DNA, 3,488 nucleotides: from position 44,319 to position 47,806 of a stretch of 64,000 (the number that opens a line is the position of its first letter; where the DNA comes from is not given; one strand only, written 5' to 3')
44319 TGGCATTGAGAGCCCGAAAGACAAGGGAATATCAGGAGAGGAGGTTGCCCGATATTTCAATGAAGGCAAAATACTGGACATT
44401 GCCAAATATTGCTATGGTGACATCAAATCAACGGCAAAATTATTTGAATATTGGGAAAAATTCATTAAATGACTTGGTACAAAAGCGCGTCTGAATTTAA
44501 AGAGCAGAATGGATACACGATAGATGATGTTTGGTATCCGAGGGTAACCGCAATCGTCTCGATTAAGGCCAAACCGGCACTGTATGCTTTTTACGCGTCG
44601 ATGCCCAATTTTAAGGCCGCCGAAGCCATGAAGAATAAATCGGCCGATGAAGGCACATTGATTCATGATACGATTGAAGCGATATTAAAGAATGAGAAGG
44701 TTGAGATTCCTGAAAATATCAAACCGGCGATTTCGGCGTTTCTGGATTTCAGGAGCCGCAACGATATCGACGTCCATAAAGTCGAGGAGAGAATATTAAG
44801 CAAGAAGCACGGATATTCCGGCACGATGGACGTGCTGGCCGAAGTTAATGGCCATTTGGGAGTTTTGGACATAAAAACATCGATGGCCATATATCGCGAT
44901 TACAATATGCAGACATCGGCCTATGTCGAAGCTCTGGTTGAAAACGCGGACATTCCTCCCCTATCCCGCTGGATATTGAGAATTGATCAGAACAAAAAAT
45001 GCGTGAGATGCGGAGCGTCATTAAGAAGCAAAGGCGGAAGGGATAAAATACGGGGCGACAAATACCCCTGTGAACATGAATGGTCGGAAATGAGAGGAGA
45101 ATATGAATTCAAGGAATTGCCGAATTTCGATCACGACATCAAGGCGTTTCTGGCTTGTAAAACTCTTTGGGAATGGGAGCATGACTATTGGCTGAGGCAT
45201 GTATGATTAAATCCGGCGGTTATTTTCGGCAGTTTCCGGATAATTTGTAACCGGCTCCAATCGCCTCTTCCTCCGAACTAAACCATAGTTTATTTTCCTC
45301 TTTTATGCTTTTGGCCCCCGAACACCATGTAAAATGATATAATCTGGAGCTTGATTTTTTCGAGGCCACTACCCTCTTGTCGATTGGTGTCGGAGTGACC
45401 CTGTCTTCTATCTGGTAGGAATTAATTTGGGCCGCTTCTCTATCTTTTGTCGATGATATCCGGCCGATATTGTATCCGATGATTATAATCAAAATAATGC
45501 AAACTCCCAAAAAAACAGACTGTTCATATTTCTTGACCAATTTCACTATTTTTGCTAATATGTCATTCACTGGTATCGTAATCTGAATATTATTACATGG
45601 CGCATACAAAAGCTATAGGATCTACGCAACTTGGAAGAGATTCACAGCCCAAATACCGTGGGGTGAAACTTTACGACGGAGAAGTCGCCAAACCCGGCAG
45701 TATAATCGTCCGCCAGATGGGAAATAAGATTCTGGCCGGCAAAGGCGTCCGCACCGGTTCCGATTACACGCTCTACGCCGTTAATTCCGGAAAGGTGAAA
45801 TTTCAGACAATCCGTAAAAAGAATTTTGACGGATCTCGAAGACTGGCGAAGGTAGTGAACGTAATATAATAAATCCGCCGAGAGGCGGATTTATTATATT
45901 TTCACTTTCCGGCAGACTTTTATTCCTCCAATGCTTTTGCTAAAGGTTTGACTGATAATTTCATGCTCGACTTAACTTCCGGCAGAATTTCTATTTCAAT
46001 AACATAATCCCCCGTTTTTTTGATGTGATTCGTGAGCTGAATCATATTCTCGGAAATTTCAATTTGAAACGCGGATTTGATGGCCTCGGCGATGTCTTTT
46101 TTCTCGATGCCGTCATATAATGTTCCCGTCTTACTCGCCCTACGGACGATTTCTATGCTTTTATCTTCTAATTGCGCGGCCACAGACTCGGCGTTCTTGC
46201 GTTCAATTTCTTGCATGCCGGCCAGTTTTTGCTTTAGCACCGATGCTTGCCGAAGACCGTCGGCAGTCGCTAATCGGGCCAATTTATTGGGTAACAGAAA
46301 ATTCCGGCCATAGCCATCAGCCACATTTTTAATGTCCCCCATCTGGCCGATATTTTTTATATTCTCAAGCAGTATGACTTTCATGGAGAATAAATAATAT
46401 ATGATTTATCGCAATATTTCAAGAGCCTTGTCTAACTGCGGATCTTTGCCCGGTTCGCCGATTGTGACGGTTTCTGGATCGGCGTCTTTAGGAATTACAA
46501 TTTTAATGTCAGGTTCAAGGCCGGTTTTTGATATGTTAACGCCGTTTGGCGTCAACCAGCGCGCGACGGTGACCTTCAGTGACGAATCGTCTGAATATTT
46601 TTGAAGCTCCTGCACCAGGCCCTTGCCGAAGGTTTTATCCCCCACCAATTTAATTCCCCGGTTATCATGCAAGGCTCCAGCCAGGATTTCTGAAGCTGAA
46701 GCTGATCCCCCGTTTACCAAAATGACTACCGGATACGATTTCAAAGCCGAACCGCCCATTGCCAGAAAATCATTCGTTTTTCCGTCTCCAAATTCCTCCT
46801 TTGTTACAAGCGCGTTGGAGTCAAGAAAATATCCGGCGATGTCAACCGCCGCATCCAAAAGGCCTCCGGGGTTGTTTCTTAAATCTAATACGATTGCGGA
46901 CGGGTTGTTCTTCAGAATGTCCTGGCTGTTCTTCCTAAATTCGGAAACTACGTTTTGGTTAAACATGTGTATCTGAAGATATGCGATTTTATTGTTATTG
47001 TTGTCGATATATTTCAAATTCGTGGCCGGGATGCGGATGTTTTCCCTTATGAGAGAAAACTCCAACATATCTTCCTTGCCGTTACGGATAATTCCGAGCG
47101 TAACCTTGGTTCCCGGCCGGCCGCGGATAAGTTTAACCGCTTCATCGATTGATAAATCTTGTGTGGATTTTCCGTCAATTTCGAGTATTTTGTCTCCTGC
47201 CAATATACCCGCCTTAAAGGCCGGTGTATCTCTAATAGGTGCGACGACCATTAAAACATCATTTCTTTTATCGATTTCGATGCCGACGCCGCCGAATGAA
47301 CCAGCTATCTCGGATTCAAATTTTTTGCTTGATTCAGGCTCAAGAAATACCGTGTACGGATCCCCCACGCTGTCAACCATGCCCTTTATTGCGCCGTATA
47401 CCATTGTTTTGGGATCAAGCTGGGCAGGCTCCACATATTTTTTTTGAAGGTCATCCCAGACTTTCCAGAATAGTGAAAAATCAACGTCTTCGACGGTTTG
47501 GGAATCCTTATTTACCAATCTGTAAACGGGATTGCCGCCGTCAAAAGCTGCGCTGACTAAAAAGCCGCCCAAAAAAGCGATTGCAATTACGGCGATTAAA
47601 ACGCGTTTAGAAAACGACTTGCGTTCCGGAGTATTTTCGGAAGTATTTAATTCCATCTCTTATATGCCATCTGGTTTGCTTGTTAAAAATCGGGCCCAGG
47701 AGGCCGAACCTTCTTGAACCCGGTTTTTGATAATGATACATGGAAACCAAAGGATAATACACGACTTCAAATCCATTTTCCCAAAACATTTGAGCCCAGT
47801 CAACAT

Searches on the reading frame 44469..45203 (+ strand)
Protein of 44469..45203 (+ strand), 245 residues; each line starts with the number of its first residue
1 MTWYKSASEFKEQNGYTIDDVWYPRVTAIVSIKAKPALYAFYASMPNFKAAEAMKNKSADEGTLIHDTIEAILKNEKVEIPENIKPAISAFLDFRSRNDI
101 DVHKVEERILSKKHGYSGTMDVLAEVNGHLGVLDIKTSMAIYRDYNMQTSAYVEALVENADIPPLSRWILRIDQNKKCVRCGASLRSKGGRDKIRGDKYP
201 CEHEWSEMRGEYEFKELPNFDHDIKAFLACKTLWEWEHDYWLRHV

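Call 85: search_protein_families(library=pfam, proteins=[window:44469-45203:+], max_evalue=0.001)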
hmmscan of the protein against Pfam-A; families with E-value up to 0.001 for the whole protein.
window:44469-45203:+ (245 aa): 1 family
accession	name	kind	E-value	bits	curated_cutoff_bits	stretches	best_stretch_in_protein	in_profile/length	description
PF12705.13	PDDEXK_1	-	0.00059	20.3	22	0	117-188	125-196/247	PD-(D/E)XK nuclease superfamily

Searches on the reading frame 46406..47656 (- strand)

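Call 20: search_protein_families(library=pfam, proteins=[window:46406-47656:-], max_evalue=0.00001)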
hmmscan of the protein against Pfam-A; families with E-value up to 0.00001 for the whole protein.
window:46406-47656:- (416 aa): 5 families
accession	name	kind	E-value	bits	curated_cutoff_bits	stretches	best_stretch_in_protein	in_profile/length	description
PF03572.23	Peptidase_S41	-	9.8e-48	162.3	24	1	223-386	1-165/165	Peptidase family S41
PF13180.12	PDZ_2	-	3.3e-13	50.1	27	1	122-199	1-77/80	PDZ domain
PF17820.7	PDZ_6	-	1.7e-12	47.3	27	1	137-191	2-54/54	PDZ domain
PF00595.29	PDZ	-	3.7e-09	37.3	23.2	1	122-189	10-80/81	PDZ domain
PF22694.1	CtpB_N-like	-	9.2e-08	32.9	27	1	57-108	35-84/85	Activating protease CtpB N-terminal domain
